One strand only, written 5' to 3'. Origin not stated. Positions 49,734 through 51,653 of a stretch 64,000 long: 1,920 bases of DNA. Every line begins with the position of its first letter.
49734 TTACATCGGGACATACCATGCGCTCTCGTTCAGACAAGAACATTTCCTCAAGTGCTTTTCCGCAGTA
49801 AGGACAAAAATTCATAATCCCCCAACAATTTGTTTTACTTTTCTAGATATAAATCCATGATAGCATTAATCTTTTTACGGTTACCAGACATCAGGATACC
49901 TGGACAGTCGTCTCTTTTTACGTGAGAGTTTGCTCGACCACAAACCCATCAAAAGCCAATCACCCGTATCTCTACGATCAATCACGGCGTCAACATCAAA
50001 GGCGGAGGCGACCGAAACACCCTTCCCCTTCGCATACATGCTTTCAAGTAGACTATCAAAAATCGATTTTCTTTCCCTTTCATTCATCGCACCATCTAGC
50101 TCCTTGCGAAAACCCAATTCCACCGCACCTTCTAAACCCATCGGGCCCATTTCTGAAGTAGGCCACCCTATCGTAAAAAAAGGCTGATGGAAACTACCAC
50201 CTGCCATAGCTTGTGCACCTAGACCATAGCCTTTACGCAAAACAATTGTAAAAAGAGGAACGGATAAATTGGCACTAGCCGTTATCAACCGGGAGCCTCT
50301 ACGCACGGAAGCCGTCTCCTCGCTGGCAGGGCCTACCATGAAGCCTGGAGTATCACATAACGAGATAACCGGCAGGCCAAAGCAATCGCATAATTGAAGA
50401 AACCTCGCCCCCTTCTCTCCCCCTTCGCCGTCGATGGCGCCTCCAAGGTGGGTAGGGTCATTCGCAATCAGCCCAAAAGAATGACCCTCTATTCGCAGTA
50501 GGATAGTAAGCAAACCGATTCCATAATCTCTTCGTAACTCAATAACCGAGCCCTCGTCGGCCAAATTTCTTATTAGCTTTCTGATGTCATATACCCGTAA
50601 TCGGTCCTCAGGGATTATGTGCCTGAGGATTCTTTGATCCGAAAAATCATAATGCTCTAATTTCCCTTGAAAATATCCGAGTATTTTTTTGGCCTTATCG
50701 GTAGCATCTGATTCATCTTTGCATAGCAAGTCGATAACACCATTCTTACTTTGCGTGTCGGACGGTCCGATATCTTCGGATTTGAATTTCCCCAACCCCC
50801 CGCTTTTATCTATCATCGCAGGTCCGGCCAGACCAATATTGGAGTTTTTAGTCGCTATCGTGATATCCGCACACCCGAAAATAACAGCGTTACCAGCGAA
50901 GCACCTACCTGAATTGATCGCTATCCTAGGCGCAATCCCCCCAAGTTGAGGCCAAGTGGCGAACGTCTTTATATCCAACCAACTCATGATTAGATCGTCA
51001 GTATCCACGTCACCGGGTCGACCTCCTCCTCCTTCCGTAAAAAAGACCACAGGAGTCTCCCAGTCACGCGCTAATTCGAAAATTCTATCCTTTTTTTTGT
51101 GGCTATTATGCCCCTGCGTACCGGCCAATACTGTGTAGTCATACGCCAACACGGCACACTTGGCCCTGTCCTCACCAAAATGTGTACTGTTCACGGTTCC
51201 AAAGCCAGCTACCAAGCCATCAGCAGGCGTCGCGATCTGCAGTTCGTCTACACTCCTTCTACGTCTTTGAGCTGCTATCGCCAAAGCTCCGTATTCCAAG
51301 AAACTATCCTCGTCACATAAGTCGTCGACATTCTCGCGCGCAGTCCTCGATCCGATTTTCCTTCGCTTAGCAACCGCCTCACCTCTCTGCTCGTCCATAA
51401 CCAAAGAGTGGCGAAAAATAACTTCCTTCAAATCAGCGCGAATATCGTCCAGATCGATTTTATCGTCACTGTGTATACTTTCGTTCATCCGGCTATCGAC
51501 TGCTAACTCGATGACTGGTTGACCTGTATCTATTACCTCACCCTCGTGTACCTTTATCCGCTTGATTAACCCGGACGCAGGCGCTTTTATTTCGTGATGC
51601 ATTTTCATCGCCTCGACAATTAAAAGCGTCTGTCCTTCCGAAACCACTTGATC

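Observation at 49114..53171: Single-polypeptide biotin carboxylase / BCCP / carboxyltransferase enzyme with NUDIX and zf-CHCC neighbours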

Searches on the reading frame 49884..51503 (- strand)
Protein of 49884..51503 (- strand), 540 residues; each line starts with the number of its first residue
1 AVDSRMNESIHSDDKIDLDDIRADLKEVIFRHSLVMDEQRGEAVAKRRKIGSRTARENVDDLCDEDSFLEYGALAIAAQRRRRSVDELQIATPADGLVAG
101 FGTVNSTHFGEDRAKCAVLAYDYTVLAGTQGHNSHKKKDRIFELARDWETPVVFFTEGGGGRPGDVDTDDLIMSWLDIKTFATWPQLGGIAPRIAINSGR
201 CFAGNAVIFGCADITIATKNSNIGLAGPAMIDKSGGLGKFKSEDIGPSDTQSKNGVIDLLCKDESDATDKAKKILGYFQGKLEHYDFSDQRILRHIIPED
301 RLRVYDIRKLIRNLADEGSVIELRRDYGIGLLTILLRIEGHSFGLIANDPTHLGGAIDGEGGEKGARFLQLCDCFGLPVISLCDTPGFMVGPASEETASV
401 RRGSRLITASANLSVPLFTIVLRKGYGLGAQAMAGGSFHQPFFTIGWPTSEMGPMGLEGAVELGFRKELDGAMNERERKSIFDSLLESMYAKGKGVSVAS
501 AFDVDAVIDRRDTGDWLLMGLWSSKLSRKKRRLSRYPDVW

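Call 30: search_solved_structures(query=window:49884-51503:-, max_evalue=1e-10, show_alignments=2)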
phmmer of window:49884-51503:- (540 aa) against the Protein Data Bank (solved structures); distinct sequences matched with E-value up to 1e-10: 41.
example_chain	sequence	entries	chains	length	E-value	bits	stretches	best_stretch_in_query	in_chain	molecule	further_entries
4rcn_A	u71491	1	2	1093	3.7e-175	587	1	16-518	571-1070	long-chain acyl-CoA carboxylase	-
5fif_A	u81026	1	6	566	9.4e-169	565.8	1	2-532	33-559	Carboxylase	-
1on3_A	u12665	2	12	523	1.5e-60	208.7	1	36-522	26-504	Methylmalonyl-CoA carboxyltransferase 12S subunit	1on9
9j0c_A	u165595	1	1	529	1.9e-56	195.2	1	39-514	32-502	Acyl-CoA carboxylase subunit beta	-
1vrg_A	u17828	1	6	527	2.1e-55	191.7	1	41-522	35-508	propionyl-CoA carboxylase, beta subunit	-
5inf_A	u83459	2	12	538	1.1e-54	189.4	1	33-525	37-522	Carboxyl transferase | Putative carboxyl transferase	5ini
5ing_A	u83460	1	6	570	1.3e-54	189.1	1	33-525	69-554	Putative carboxyl transferase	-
3ibb_A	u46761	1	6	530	1.1e-53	186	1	41-528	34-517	Propionyl-CoA carboxylase complex B subunit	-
3iav_A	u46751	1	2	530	3.5e-53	184.4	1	41-528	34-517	Propionyl-CoA carboxylase complex B subunit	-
3ib9_A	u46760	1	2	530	4.4e-53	184.1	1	41-528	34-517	Propionyl-CoA carboxylase complex B subunit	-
1xnw_A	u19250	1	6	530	4.7e-53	184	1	41-528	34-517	propionyl-CoA carboxylase complex B subunit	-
3mfm_C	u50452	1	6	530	5.6e-53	183.7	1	41-528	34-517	Propionyl-CoA carboxylase complex B subunit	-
1xnv_A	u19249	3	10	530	5.8e-53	183.7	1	41-528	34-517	propionyl-CoA carboxylase complex B subunit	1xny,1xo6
3n6r_B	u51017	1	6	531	3.5e-52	181.1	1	49-471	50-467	Propionyl-CoA carboxylase, beta subunit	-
9t97_D4a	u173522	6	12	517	8.3e-52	179.9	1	34-513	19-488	Propionyl-CoA carboxylase beta chain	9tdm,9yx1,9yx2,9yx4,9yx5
9t97_D5a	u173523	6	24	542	1.3e-48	169.3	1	41-480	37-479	Propionyl-CoA carboxylase beta chain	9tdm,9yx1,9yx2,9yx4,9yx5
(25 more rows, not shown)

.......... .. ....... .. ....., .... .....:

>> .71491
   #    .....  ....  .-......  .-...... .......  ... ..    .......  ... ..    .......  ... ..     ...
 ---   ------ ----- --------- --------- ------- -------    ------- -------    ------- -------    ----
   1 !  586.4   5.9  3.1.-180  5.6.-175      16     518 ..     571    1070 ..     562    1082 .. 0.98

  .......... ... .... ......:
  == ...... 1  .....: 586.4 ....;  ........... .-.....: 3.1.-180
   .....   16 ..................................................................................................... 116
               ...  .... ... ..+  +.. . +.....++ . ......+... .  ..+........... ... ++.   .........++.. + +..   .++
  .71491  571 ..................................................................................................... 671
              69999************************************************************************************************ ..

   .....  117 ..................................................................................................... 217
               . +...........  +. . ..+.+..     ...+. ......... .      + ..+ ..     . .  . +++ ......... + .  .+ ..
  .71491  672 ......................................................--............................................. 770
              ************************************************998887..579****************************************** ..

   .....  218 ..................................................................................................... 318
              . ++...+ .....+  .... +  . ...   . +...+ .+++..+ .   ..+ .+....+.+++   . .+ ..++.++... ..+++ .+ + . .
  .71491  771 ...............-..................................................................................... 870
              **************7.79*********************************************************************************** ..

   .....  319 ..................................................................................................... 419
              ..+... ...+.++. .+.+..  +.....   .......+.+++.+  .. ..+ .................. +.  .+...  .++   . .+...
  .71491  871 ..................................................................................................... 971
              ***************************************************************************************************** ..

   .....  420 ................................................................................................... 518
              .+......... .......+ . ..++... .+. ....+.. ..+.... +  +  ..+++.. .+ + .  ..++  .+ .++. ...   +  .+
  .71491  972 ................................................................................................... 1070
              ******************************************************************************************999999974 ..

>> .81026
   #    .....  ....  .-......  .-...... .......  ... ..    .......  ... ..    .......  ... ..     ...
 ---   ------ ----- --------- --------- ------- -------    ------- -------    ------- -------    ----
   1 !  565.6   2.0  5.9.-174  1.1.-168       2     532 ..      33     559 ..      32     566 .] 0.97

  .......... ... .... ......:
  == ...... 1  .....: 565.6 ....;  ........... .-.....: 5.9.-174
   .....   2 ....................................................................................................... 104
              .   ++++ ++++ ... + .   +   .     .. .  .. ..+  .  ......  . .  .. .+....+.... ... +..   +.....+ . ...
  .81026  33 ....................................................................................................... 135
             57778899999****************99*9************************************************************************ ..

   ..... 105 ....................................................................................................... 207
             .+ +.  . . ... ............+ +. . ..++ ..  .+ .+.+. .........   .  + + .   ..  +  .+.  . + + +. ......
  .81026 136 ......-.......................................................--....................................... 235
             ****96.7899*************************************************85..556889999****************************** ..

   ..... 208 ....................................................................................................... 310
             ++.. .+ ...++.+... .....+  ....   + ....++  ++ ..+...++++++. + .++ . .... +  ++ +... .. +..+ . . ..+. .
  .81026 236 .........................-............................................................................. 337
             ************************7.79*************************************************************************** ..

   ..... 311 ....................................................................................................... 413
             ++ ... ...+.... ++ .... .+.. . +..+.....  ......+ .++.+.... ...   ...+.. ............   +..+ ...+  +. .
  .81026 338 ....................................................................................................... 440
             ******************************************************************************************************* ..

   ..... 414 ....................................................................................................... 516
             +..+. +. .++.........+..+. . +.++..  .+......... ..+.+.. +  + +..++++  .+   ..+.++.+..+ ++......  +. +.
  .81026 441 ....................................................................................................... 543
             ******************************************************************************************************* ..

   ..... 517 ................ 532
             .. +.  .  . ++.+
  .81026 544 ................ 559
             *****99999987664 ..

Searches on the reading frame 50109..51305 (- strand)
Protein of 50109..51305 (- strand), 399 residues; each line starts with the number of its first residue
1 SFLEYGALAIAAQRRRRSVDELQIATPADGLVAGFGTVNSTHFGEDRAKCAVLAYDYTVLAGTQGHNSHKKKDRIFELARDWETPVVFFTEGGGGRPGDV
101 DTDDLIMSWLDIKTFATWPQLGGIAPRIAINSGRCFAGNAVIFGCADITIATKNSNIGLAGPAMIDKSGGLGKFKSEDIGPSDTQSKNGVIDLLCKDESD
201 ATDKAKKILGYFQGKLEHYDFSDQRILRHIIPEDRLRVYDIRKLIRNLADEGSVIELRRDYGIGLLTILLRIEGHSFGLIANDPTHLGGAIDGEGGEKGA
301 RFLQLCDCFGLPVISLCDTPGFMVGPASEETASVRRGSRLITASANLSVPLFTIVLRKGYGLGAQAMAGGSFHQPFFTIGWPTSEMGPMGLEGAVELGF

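Call 41: search_solved_structures(query=window:50109-51305:-, max_evalue=1e-10, show_alignments=5)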
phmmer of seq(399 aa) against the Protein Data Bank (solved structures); distinct sequences matched with E-value up to 1e-10: 40.
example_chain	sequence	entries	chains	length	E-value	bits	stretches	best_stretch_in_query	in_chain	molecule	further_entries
4rcn_A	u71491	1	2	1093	1.2e-142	479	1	1-399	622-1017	long-chain acyl-CoA carboxylase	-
5fif_A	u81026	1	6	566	9.7e-140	469.4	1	1-399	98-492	Carboxylase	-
1on3_A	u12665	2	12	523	9.2e-51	176.4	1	23-397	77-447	Methylmalonyl-CoA carboxyltransferase 12S subunit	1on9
9j0c_A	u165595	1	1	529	9.1e-48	166.6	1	26-396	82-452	Acyl-CoA carboxylase subunit beta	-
5inf_A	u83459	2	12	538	3e-47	164.9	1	17-396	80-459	Carboxyl transferase | Putative carboxyl transferase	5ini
5ing_A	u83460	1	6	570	3.5e-47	164.6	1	17-396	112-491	Putative carboxyl transferase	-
3n6r_B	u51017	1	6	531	7.7e-47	163.5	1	25-397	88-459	Propionyl-CoA carboxylase, beta subunit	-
1vrg_A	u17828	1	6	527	2.6e-45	158.5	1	23-397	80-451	propionyl-CoA carboxylase, beta subunit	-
3ibb_A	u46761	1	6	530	3.9e-45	157.9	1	27-396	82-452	Propionyl-CoA carboxylase complex B subunit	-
1x0u_A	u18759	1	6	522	1.1e-44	156.3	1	29-397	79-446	hypothetical methylmalonyl-CoA decarboxylase alpha subunit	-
3iav_A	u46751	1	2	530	1.2e-44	156.3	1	27-396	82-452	Propionyl-CoA carboxylase complex B subunit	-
3ib9_A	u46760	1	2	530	1.5e-44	156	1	27-396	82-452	Propionyl-CoA carboxylase complex B subunit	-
1xnw_A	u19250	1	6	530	1.6e-44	155.9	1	27-396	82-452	propionyl-CoA carboxylase complex B subunit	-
3mfm_C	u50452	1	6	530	1.8e-44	155.7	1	27-396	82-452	Propionyl-CoA carboxylase complex B subunit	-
1xnv_A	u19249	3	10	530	2e-44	155.6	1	27-396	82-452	propionyl-CoA carboxylase complex B subunit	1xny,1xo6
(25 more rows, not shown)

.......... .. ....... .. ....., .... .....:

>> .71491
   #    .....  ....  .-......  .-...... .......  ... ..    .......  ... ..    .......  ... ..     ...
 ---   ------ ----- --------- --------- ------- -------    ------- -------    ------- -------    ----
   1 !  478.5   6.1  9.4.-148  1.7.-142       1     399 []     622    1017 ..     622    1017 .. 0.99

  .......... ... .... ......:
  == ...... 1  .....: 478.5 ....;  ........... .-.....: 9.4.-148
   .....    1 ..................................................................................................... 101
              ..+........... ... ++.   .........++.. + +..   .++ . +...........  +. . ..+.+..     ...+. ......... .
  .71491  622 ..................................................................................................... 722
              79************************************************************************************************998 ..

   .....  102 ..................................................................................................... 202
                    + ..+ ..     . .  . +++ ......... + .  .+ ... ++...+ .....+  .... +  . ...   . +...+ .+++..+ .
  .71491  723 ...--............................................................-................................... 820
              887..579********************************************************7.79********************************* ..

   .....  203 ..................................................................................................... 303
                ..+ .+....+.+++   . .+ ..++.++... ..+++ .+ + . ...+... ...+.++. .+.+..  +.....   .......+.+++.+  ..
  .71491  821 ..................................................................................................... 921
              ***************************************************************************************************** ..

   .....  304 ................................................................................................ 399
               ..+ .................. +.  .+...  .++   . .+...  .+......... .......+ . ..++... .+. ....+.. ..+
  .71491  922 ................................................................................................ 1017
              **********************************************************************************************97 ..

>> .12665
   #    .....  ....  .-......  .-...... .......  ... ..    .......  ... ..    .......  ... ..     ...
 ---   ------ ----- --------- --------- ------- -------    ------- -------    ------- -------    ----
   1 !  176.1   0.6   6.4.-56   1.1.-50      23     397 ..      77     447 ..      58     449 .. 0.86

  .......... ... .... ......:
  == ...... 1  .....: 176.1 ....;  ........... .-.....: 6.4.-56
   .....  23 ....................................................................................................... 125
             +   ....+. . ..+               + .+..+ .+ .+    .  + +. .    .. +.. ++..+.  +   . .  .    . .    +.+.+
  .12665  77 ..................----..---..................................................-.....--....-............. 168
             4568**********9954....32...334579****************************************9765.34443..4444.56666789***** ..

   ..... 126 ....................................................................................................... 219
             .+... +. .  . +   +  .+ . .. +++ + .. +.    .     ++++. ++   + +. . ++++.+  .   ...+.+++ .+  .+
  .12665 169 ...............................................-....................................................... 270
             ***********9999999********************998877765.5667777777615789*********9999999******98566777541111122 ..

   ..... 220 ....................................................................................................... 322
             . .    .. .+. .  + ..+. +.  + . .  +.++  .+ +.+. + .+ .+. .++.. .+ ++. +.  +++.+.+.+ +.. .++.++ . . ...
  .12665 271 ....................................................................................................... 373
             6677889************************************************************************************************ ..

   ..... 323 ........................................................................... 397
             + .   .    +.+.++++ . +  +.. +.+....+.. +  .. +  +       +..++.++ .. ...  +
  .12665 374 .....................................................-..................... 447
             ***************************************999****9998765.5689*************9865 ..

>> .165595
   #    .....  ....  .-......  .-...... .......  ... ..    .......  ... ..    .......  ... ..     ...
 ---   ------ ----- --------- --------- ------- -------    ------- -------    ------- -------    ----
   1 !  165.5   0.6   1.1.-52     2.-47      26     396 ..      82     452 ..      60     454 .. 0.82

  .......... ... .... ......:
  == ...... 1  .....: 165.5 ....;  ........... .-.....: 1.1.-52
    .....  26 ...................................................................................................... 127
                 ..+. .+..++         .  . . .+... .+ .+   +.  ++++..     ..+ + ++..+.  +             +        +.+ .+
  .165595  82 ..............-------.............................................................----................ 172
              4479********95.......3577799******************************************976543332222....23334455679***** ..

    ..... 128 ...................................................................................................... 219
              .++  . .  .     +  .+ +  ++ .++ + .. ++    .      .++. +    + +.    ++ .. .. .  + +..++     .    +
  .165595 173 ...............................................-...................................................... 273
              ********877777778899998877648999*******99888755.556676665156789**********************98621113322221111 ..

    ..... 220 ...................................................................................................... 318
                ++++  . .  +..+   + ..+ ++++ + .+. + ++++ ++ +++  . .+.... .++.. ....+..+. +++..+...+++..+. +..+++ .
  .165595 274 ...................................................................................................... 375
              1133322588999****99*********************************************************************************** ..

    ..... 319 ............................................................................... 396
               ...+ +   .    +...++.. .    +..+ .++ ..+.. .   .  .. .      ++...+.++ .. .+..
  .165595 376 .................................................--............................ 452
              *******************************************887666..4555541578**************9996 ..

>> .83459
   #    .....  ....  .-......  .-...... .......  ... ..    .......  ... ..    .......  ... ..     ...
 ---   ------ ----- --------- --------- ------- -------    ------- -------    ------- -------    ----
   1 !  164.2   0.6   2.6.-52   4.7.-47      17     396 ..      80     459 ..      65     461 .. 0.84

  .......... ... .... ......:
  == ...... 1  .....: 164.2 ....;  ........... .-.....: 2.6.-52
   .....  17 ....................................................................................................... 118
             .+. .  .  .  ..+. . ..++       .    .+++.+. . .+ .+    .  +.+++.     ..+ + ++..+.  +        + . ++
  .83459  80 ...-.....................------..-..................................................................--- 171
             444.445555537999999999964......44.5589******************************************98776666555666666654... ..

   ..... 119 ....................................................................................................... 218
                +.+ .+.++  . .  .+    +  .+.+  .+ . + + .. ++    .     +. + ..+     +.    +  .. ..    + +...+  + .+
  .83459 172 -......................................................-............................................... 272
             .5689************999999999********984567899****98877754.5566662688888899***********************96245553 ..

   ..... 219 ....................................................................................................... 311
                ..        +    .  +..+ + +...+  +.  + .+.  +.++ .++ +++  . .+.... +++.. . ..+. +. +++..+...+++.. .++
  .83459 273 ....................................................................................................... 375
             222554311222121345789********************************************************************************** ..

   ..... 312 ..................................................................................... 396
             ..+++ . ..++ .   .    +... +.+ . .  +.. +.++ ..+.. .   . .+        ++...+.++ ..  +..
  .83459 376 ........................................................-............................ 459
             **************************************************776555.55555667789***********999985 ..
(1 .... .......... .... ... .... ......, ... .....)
